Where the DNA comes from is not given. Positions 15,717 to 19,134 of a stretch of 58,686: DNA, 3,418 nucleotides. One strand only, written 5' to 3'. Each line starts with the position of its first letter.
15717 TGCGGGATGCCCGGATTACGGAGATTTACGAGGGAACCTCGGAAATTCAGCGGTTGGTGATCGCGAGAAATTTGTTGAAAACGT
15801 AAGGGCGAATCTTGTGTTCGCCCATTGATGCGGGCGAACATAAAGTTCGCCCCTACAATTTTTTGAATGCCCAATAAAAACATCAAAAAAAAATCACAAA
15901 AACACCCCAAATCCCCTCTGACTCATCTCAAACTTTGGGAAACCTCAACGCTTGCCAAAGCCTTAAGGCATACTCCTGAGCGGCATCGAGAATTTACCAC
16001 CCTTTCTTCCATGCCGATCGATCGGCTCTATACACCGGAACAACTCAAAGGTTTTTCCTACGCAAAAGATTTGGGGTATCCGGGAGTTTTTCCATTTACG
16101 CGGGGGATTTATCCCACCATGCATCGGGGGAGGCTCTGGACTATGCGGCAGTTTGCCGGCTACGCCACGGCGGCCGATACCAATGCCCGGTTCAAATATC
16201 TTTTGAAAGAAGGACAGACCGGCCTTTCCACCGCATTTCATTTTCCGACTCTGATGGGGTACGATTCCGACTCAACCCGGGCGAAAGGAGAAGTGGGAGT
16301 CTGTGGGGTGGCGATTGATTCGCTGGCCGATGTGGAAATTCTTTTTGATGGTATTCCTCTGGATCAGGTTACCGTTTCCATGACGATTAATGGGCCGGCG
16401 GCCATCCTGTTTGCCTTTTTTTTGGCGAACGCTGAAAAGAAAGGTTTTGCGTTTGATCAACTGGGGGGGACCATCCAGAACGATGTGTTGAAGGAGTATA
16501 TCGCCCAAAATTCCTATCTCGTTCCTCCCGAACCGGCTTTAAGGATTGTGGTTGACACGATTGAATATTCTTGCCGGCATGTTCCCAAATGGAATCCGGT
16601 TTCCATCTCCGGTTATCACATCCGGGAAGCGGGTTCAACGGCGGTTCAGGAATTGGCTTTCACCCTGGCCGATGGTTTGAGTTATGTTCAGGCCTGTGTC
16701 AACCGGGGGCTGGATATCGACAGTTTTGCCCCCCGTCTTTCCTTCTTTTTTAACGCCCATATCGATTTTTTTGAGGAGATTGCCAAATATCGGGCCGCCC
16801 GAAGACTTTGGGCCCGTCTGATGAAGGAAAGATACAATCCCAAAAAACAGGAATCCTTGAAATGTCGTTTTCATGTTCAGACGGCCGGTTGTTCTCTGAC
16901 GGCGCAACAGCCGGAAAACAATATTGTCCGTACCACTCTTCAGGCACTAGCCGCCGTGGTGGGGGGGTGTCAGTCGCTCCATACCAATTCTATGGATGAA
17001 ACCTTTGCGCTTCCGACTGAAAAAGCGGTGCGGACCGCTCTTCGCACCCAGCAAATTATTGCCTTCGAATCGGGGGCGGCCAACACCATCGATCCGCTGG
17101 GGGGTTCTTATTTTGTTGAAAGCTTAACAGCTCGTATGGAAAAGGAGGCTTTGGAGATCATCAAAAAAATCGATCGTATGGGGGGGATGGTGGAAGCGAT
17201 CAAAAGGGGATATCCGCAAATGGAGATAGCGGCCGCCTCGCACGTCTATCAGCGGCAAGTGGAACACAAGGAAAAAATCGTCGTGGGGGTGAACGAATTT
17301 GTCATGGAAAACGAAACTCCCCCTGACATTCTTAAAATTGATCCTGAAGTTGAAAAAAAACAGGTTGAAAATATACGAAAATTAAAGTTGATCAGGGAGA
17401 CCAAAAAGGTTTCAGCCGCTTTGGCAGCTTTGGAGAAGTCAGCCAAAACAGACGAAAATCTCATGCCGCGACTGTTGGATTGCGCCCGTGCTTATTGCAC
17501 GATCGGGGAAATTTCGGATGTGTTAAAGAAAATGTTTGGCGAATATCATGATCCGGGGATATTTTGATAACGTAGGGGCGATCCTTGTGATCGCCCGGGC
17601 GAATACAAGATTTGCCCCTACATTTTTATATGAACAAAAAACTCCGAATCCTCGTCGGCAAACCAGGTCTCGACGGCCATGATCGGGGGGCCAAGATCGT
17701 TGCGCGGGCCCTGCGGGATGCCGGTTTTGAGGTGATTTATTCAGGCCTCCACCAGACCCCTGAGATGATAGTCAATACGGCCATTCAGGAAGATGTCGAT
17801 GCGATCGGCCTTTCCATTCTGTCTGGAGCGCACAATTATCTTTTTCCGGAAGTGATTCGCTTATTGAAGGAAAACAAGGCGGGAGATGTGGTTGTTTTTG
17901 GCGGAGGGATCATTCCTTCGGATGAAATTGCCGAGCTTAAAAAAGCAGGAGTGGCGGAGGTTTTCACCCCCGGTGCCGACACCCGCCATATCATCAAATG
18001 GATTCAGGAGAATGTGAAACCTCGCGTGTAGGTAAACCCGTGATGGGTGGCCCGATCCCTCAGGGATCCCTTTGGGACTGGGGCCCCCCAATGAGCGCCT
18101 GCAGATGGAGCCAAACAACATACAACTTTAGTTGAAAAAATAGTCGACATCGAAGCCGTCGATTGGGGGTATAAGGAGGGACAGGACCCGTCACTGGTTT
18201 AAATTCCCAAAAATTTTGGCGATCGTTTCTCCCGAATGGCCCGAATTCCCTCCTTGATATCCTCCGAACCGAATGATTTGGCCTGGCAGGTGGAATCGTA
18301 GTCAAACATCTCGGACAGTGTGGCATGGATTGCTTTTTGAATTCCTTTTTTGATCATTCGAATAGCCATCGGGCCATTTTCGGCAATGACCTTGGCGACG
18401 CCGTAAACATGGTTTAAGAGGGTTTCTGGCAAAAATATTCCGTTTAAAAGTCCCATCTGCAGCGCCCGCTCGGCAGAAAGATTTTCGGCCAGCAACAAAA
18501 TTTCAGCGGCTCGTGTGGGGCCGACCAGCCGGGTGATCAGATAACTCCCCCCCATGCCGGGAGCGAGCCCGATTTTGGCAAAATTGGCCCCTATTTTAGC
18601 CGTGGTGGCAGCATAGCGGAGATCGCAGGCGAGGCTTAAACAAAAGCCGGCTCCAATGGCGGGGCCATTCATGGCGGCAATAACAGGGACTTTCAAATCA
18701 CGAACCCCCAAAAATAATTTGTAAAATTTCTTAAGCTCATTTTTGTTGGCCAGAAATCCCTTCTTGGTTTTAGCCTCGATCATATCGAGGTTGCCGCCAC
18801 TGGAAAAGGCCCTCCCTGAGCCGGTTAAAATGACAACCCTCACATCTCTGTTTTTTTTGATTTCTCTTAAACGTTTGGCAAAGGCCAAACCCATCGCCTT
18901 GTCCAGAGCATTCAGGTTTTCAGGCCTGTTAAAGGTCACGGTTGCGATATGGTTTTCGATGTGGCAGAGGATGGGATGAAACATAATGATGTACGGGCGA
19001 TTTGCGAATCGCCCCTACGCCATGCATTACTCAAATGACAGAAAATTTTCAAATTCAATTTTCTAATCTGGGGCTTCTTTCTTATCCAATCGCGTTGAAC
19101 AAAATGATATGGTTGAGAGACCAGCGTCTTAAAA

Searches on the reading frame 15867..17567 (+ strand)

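Call 17: search_protein_families(library=ncbifam, proteins=[window:15867-17567:+], max_evalue=0.00001)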
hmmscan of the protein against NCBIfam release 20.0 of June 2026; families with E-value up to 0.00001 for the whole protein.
window:15867-17567:+ (566 aa): 4 families
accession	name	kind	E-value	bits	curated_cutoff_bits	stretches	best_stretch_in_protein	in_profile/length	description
TIGR00641.1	acid_CoA_mut_N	subfamily_domain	3.4e-234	778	303.8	1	43-563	1-525/528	methylmalonyl-CoA mutase N-terminal domain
NF006944.0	PRK09426.1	equivalog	2.6e-195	650.5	876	1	27-561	19-552/721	methylmalonyl-CoA mutase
NF045497.1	IsobCoAmut_IcmF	equivalog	1.6e-109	367.3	1500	2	195-560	704-1072/1076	fused isobutyryl-CoA mutase/GTPase IcmF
TIGR00642.1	mmCoA_mut_beta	equivalog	4.5e-56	190.3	617.25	1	34-491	35-458/620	methylmalonyl-CoA mutase small subunit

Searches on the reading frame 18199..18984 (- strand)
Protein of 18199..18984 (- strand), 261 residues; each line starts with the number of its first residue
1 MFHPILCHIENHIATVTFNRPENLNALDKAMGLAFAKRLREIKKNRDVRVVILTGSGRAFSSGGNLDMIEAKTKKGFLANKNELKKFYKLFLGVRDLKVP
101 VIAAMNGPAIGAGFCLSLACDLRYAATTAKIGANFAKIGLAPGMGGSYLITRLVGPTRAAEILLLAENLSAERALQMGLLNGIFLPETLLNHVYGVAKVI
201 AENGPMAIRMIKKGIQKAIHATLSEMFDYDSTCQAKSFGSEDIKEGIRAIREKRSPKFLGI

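Call 36: search_protein_families(library=pfam, proteins=[window:18199-18984:-], max_evalue=0.0001)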
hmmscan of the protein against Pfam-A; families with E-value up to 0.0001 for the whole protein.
window:18199-18984:- (261 aa): 2 families
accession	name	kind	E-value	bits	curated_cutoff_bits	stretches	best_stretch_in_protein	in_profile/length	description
PF00378.25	ECH_1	-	4.5e-60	203.5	27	1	9-258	2-248/251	Enoyl-CoA hydratase/isomerase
PF16113.10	ECH_2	-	1e-33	117.7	27.2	1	14-182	2-170/335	Enoyl-CoA hydratase/isomerase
